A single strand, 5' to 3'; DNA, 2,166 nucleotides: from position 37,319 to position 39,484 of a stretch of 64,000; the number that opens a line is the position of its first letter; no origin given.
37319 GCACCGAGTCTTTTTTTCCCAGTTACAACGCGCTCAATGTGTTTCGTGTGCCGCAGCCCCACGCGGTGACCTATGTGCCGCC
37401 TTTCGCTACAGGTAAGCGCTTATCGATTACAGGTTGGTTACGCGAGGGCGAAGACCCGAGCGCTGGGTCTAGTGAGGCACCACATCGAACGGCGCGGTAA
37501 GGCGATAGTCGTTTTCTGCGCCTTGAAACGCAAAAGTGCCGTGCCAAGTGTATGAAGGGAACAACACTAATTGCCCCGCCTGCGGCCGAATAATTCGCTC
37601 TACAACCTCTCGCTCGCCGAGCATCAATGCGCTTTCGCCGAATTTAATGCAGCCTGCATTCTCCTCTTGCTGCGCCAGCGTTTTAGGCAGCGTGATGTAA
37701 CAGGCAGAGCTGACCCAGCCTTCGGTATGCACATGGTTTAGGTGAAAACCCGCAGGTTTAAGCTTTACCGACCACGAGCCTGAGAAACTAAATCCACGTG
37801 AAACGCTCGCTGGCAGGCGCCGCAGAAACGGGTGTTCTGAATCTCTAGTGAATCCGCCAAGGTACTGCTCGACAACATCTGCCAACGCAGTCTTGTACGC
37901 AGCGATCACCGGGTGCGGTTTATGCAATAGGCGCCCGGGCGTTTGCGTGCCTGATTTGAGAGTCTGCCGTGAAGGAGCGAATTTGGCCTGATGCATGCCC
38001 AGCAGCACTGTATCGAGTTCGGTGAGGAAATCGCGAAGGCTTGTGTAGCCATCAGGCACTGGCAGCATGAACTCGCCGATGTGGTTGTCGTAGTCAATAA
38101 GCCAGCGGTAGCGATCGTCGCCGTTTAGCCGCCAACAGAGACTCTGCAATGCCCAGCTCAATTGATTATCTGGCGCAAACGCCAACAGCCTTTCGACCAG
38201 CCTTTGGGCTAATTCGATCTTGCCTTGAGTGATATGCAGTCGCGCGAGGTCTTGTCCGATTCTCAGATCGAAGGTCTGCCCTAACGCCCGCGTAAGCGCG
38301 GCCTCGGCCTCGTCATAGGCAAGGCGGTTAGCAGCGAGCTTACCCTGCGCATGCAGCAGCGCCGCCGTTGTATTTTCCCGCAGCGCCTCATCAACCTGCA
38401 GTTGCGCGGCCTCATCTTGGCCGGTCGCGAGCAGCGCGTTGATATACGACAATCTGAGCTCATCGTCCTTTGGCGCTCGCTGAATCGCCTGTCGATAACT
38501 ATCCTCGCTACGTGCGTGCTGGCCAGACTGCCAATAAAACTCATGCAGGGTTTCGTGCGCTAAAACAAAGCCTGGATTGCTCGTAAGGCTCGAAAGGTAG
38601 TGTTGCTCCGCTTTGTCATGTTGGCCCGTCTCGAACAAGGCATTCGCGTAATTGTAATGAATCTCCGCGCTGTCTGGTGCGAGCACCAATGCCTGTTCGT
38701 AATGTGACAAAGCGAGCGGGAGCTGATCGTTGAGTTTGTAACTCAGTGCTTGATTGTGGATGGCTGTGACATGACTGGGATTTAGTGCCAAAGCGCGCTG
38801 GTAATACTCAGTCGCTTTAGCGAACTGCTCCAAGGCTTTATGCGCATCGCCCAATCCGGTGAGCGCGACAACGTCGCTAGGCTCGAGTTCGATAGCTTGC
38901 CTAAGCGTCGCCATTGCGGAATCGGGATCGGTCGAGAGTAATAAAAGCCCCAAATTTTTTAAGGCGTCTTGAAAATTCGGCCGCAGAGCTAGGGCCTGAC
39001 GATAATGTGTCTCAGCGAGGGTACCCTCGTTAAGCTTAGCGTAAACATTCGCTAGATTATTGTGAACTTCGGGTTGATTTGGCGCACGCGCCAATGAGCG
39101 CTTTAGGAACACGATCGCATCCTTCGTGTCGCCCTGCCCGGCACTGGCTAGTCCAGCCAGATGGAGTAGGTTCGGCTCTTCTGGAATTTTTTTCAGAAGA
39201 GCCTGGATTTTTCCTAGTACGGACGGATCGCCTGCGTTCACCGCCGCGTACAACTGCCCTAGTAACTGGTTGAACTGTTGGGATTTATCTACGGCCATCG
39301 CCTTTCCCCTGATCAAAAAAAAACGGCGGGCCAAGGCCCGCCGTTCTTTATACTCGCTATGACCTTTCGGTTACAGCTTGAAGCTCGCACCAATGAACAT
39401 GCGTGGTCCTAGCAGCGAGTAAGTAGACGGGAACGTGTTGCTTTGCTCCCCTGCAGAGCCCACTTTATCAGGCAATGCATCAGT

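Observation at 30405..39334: Cluster of four TPR-fused modifying enzymes (two sulfotransferases, an Asp/Asn-beta-hydroxylase type, a 2OG-Oxy_5 type), two paralogous 2OG oxygenases and SapC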

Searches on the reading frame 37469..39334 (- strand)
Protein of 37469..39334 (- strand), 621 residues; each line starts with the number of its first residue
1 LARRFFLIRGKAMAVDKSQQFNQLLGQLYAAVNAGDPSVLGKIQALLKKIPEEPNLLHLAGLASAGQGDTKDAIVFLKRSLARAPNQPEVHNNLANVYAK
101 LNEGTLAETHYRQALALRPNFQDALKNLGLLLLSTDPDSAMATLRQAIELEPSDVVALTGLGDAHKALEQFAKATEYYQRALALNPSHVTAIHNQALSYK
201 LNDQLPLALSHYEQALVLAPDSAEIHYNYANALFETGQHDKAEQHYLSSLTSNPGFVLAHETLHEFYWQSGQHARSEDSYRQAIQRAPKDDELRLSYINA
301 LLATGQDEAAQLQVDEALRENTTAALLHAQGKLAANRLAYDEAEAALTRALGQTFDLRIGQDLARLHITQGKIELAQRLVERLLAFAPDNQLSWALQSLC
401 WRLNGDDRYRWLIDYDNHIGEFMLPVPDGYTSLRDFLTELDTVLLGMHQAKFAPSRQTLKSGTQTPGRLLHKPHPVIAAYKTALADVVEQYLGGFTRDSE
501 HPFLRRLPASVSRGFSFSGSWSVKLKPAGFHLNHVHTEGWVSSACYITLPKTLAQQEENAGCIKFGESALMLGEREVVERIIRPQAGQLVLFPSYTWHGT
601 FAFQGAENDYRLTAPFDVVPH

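Call 3: search_protein_families(library=pfam, proteins=[window:37469-39334:-], max_evalue=0.01)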
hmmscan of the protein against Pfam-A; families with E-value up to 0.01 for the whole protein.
window:37469-39334:- (621 aa): 27 families (the best 25 are shown)
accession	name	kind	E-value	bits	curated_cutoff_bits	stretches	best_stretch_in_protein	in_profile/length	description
PF14559.12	TPR_19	-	9.6e-36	122.4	25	5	205-245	7-47/68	Tetratricopeptide repeat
PF07719.23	TPR_2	-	1.5e-35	118.7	27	3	157-188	3-34/34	Tetratricopeptide repeat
PF00515.34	TPR_1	-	1.3e-33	113.9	27.8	3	156-188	2-34/34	Tetratricopeptide repeat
PF13428.12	TPR_14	-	3.4e-29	98.7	23.5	2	157-196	3-42/44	Tetratricopeptide repeat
PF13181.12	TPR_8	-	3.4e-28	95.8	25.7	2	157-188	3-34/34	Tetratricopeptide repeat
PF13414.12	TPR_11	-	1.3e-24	86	26.8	5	204-237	9-42/42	TPR repeat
PF13432.12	TPR_16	-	2.2e-24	85.9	32.7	2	202-255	10-63/65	Tetratricopeptide repeat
PF13431.12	TPR_17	-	1.3e-21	75.4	24.4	1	211-244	1-34/34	Tetratricopeptide repeat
PF13424.12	TPR_12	-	8.4e-19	68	30.1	3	190-250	4-72/77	Tetratricopeptide repeat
PF13759.12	2OG-FeII_Oxy_5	-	1.5e-17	64.3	27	1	520-617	2-101/101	Putative 2OG-Fe(II) oxygenase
PF13176.12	TPR_7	-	6.6e-17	60.5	27.9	1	92-124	3-35/36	Tetratricopeptide repeat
PF23914.1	TPR_CcmH_CycH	-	2.5e-13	50.6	42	1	72-186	34-152/158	Cytochrome c-type biogenesis protein H TPR domain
PF24575.1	TPR_Slam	-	4.2e-11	43.6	35.2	2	195-245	53-103/104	Surface lipoprotein assembly modifier, N-terminal TPR repeats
PF13429.12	TPR_15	-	2.2e-09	37.6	26.2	1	263-347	152-234/280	Tetratricopeptide repeat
PF13174.12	TPR_6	-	2.4e-07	31.4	26.3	0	157-187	2-32/33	Tetratricopeptide repeat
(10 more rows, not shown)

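Call 5: search_protein_families(library=ncbifam, proteins=[window:37469-39334:-], max_evalue=0.001)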
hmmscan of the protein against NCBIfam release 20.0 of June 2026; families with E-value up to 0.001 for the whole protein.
window:37469-39334:- (621 aa): 30 families (the best 25 are shown)
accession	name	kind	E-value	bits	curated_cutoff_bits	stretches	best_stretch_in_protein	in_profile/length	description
TIGR02917.1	PEP_TPR_lipo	equivalog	2.9e-32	111.5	312.2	3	18-200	702-882/899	XrtA/PEP-CTERM system TPR-repeat protein PrsT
TIGR02521.1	type_IV_pilW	equivalog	1.2e-27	97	154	3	66-194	43-174/234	type IV pilus biogenesis/stability protein PilW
NF040959.1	MamA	equivalog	1.1e-21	77.2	200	2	137-283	53-199/204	magnetosome protein MamA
NF033762.1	social_mot_Tgl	equivalog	2.4e-17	63.1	225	2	61-134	38-112/252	social motility TPR repeat lipoprotein Tgl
NF033920.0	C39_PA2778_fam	equivalog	1.6e-16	60.5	150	3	228-319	161-252/255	PA2778 family cysteine peptidase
NF008520.0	PRK11447.1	equivalog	2.8e-14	51.9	858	1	59-200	274-430/1157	cellulose synthase complex outer membrane protein BcsC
TIGR00540.1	TPR_hemY_coli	hypoth_equivalog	6.7e-14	51.5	142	1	20-114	291-385/385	heme biosynthesis-associated TPR protein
NF047507.1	TPR_BatC_Lepto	exception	1.4e-13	50.8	175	1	50-137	54-145/214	TPR repeat-containing protein BatC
NF033758.1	gliding_GltE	equivalog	6.5e-13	48.4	225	1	43-230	143-331/411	adventurous gliding motility TPR repeat lipoprotein GltE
NF002725.1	PRK02603.1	equivalog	6.7e-13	49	143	0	208-282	54-131/173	photosystem I assembly protein Ycf3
TIGR03939.1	PGA_TPR_OMP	equivalog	2.3e-11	42.7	366.65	1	138-234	103-199/800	poly-beta-1,6 N-acetyl-D-glucosamine export porin PgaA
NF009037.0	PRK12370.1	equivalog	2e-09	36.4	589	1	157-255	309-404/553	HilA/EilA family virulence transcriptional regulator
NF047558.1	TPR_END_plus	domain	1.6e-08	34.4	32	0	92-127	3-38/56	TPR end-of-group domain-containing protein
NF053607.1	CHU_0125_OmpA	equivalog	3.1e-08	32.6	620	1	169-251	33-115/639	CHU_0125 family OmpA-like outer membrane integrity protein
NF052415.1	T3SS_chap_SctY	equivalog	3.9e-08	33.8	70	0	113-183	31-105/106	type III secretion apparatus assembly chaperone SctY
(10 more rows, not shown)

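Call 28: find_related_loci(query=A1, collection=genome_contigs, flank=10000)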
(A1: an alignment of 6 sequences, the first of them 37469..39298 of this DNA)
Query A1 (609 aa) in genome_contigs; peptide patterns used: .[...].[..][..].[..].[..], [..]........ (x = any residue, [..] = any of these).
599 stretches matched a pattern (row limit reached: there are more); 577 encode a relative of the query (tblastn E <= 1e-3); the best 80 are kept; 80 distinct loci.
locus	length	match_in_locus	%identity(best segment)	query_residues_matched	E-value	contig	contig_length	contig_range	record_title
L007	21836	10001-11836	52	1-605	0e+0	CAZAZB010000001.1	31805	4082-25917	MAG TPA_asm: uncultured Pseudomonadales bacterium isolate SRP216583_co2_46 genome assembly, contig: NODE_774_length_3180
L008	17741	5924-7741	51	1-609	0e+0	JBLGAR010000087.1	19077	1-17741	MAG: Cryomorphaceae bacterium isolate 3300053771_46 Ga0535648_0003137, whole genome shotgun sequence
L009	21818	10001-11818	48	1-608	0e+0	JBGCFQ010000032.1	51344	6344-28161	MAG: Pseudomonadales bacterium isolate SGMAG-17 contig32, whole genome shotgun sequence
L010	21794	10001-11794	47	8-608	6e-170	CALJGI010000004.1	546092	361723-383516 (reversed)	MAG: uncultured Halieaceae bacterium isolate S2_Bin_METABAT__101_1 genome assembly, contig: c_000005352732, whole genome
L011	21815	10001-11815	47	1-608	8e-167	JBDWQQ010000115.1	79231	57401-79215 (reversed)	MAG: Halioglobus sp. isolate LC.107.M.D6_472_47 LC_107_M_D6_472_47_000000000115, whole genome shotgun sequence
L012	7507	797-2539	44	28-608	1e-151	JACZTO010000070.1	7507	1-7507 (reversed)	MAG: Proteobacteria bacterium isolate B13T1B5 B13T1B5_NODE14756, whole genome shotgun sequence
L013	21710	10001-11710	44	38-608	2e-150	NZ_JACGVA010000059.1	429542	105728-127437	Colwellia sp. MB3u-8 NODE_1046266_length_429542_cov_23.4, whole genome shotgun sequence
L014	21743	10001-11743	43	27-608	6e-143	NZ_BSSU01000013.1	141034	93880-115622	Thalassotalea eurytherma strain JCM 18482 sequence13, whole genome shotgun sequence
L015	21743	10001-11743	41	27-608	6e-139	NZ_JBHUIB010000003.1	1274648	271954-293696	Thalassotalea euphylliae strain KCTC 42743 velvet_auto_127_3, whole genome shotgun sequence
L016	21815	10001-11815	41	4-605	8e-137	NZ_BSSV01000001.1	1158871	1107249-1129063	Thalassotalea loyana strain LMG 22536 sequence01, whole genome shotgun sequence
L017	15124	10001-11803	39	8-608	2e-122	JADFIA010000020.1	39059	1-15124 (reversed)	MAG: Proteobacteria bacterium isolate B37T1B8 B37T1B8_NODE1423, whole genome shotgun sequence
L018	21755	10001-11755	37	24-608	4e-113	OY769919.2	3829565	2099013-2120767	MAG: uncultured Arenicella sp. isolate daf102a9-ea6e-4cc4-9dbf-21539fb411dc genome assembly, chromosome: 1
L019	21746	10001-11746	37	24-608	2e-111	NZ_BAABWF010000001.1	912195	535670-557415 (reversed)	Arenicella sp. 4NH20-0111 sequence01, whole genome shotgun sequence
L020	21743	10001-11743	37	30-608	1e-107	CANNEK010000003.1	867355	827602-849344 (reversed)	uncultured Kordiimonas sp. isolate 199-3Z.fasta genome assembly, contig: NODE_3, whole genome shotgun sequence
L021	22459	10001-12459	37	8-608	6e-106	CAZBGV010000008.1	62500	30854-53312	MAG TPA_asm: uncultured Woeseiaceae bacterium isolate SRP263527_co2_88 genome assembly, contig: NODE_306_length_62500_co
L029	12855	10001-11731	37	29-608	9e-98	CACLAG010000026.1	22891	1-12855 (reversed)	MAG: uncultured SAR92 cluster bacterium isolate AG-461-D04 genome assembly, contig: AG-461-D04_NODE_26, whole genome sho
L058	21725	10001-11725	34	37-608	1e-76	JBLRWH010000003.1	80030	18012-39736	MAG: Gammaproteobacteria bacterium isolate TamC05-06 NODE_127_length_80030_cov_17.652166, whole genome shotgun sequence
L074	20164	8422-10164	30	31-608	7e-73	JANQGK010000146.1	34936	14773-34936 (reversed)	MAG: Halieaceae bacterium isolate PL23b_bin.40 k99_2033842, whole genome shotgun sequence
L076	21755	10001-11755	31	27-608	2e-71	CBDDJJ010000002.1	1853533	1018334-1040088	MAG: Halieaceae bacterium isolate 6336bccc-a9f8-448e-bb04-7863cc1152d2 genome assembly, contig: contig_2, whole genome s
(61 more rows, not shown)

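Call 37: search_protein_families(library=pfam, proteins=[L058:9319-9870:+, L029:8677-9099:+], max_evalue=0.1)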
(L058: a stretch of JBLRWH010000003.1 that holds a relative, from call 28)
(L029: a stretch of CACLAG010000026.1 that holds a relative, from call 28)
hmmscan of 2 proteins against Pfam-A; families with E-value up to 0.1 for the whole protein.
L058:9319-9870:+ (183 aa): 3 families
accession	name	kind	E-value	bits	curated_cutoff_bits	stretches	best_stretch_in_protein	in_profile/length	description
PF11319.13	VasI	-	2.8e-07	30.8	26.5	1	32-98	2-71/184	Type VI secretion system VasI, EvfG, VC_A0118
PF04612.17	T2SSM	-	0.0073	17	27.8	1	47-116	48-117/160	Type II secretion system (T2SS), protein M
PF22758.2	Phage_cement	-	0.012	16.1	27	1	62-168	32-117/146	Structural cement protein (E217 gp24/Pam3 gp6)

L029:8677-9099:+ (140 aa): 0 families

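Call 84: search_protein_families(library=pfam, proteins=[L010:2000-3028:+, L010:3035-3982:+, L008:790-1812:-, L009:17816-18811:+, L012:2635-4122:+, L074:13069-14538:-, L076:5859-6422:+, L014:1525-2160:+, L007:19645-20577:+, L007:20574-21836:+], max_evalue=0.001)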
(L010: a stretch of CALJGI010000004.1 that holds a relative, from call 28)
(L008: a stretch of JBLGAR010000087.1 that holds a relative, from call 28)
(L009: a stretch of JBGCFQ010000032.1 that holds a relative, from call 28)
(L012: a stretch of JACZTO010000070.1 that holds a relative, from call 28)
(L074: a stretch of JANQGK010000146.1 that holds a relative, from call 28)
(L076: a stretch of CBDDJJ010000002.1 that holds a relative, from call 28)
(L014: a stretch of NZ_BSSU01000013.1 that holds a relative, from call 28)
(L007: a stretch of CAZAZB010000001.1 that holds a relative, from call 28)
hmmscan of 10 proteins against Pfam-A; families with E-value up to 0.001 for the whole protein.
L010:2000-3028:+ (342 aa): 4 families
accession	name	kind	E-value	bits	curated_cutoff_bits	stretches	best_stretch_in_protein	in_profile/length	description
PF00005.33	ABC_tran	-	1.6e-27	97.2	25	1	27-186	2-137/137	ABC transporter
PF08352.17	oligo_HPY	-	4.4e-17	62.7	27.1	1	237-302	1-65/65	Oligopeptide/dipeptide transporter, C-terminal region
PF13304.12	AAA_21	-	1.2e-06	29.3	27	1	153-221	233-303/304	AAA domain, putative AbiEii toxin, Type IV TA system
PF02463.25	SMC_N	-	0.00038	20.4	40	0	37-231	25-212/220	RecF/RecN/SMC N terminal domain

L010:3035-3982:+ (315 aa): 3 families
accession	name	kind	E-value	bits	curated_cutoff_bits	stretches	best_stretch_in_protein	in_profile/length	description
PF00005.33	ABC_tran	-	3.7e-32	112.2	25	1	24-175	2-136/137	ABC transporter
PF08352.17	oligo_HPY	-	2.1e-17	63.7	27.1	1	227-294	1-65/65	Oligopeptide/dipeptide transporter, C-terminal region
PF13304.12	AAA_21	-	0.00029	21.4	27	0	36-57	2-23/304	AAA domain, putative AbiEii toxin, Type IV TA system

L008:790-1812:- (340 aa): 1 family
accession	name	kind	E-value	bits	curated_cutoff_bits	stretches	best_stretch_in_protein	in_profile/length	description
PF13640.12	2OG-FeII_Oxy_3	-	1.1e-09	39.6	27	1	218-322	2-98/98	2OG-Fe(II) oxygenase superfamily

L009:17816-18811:+ (331 aa): 1 family
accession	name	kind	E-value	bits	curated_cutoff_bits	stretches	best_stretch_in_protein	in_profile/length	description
PF13640.12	2OG-FeII_Oxy_3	-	2.3e-09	38.5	27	1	215-319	2-98/98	2OG-Fe(II) oxygenase superfamily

L012:2635-4122:+ (495 aa): 4 families
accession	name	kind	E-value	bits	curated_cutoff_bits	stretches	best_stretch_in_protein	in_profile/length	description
PF13424.12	TPR_12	-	2e-13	50.8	30.1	2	145-213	6-74/77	Tetratricopeptide repeat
PF03544.19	TonB_C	-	1.4e-10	41.9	24.6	1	400-463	14-76/79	Gram-negative bacterial TonB protein C-terminal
PF17874.7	TPR_MalT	-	1.1e-05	25.3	45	1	99-215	39-153/336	MalT-like TPR region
PF00515.34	TPR_1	-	0.00057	20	27.8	0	102-128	3-29/34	Tetratricopeptide repeat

L074:13069-14538:- (489 aa): 3 families
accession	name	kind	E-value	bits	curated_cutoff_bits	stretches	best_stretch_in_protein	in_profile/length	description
PF13424.12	TPR_12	-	7.4e-06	26.5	30.1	1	139-213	2-76/77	Tetratricopeptide repeat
PF07719.23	TPR_2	-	9.4e-05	22.7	27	0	140-169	1-30/34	Tetratricopeptide repeat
PF00515.34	TPR_1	-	9.8e-05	22.4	27.8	1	140-169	1-30/34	Tetratricopeptide repeat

L076:5859-6422:+ (187 aa): 0 families

L014:1525-2160:+ (211 aa): 3 families
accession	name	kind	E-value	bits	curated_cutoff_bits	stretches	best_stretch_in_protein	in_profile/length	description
PF13417.12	GST_N_3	-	6.3e-14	52.5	22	1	3-79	1-72/75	Glutathione S-transferase, N-terminal domain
PF02798.26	GST_N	-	1.6e-12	48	20.9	1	1-75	3-75/76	Glutathione S-transferase, N-terminal domain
PF13409.12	GST_N_2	-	3.2e-09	37.7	25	1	9-76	2-69/70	Glutathione S-transferase, N-terminal domain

L007:19645-20577:+ (310 aa): 2 families
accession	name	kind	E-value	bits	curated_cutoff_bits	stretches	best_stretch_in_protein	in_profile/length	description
PF00528.27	BPD_transp_1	-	3e-41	141.6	26.4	1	112-308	1-183/184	Binding-protein-dependent transport system inner membrane component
PF19300.4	BPD_transp_1_N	-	1.9e-09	38.1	23.8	1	1-100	1-113/114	Binding-prot-dependent transport system membrane comp, N-term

L007:20574-21836:+ (421 aa): 2 families
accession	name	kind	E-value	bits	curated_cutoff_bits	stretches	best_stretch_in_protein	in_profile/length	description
PF00528.27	BPD_transp_1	-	4.5e-23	82.4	26.4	1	285-418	1-139/184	Binding-protein-dependent transport system inner membrane component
PF12911.12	OppC_N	-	8.1e-14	51.7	23.9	1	36-88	1-53/53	N-terminal TM domain of oligopeptide transport permease C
